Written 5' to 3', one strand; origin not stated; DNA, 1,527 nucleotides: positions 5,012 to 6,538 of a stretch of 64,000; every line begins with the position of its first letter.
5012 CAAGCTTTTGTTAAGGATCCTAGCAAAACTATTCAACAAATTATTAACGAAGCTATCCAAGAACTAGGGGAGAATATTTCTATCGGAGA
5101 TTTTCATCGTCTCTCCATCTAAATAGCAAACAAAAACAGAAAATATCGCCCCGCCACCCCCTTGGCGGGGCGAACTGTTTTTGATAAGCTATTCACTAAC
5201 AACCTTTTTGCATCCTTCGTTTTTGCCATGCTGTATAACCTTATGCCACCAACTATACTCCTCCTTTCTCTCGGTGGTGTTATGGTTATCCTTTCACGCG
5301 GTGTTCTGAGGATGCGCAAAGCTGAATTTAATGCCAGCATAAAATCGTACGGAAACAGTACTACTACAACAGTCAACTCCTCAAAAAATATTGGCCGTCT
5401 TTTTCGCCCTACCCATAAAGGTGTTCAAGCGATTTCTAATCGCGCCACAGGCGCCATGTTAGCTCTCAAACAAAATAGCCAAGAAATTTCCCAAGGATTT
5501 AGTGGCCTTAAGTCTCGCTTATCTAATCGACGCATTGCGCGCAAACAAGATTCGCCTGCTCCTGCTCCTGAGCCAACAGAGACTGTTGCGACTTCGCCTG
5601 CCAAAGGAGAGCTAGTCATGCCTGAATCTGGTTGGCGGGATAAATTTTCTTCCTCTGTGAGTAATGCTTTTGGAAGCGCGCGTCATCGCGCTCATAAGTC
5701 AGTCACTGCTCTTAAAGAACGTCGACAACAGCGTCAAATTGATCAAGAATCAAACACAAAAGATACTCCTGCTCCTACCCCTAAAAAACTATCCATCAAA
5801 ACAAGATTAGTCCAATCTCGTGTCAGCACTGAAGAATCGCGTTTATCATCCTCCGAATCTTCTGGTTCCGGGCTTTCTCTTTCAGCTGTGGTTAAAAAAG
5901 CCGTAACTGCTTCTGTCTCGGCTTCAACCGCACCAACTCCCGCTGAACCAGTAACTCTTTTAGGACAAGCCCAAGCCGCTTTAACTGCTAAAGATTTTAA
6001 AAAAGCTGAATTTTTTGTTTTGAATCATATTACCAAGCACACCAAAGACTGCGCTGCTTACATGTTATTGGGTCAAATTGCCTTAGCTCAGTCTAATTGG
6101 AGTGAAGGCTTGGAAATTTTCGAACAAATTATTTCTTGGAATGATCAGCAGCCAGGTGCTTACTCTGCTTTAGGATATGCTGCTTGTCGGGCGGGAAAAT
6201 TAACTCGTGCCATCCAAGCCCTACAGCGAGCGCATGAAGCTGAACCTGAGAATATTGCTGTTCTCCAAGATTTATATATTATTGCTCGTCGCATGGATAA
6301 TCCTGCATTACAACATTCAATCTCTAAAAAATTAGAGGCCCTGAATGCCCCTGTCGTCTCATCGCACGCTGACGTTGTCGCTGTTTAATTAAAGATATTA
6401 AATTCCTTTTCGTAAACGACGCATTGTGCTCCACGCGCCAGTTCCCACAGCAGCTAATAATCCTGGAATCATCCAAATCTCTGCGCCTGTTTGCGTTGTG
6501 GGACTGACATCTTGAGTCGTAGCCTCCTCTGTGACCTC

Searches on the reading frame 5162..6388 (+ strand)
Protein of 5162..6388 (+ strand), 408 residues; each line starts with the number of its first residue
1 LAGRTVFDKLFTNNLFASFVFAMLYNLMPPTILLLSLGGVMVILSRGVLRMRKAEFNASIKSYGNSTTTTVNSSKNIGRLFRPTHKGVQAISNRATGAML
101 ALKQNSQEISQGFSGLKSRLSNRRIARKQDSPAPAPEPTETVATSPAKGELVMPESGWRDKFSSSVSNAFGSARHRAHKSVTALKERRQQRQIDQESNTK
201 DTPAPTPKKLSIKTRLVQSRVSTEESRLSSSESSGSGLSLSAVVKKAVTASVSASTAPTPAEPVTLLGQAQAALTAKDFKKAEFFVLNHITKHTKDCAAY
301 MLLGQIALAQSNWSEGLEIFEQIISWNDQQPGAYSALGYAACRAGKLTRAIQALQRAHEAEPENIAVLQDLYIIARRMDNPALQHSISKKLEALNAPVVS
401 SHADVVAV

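Call 79: search_protein_families(library=pfam, proteins=[window:5162-6388:+], max_evalue=0.00001)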
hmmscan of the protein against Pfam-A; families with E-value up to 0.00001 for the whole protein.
window:5162-6388:+ (408 aa): 5 families
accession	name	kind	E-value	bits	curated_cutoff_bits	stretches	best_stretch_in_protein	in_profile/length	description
PF07719.23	TPR_2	-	3.1e-08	33.6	27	0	333-364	3-34/34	Tetratricopeptide repeat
PF14559.12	TPR_19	-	1.2e-07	32.4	25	0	307-368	1-61/68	Tetratricopeptide repeat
PF12895.13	ANAPC3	-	4.4e-06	27.3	27.2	0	266-322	28-81/82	Anaphase-promoting complex, cyclosome, subunit 3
PF13432.12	TPR_16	-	5.7e-06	27.1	32.7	0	302-362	2-62/65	Tetratricopeptide repeat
PF13428.12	TPR_14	-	7.4e-06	26.6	23.5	0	332-370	2-40/44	Tetratricopeptide repeat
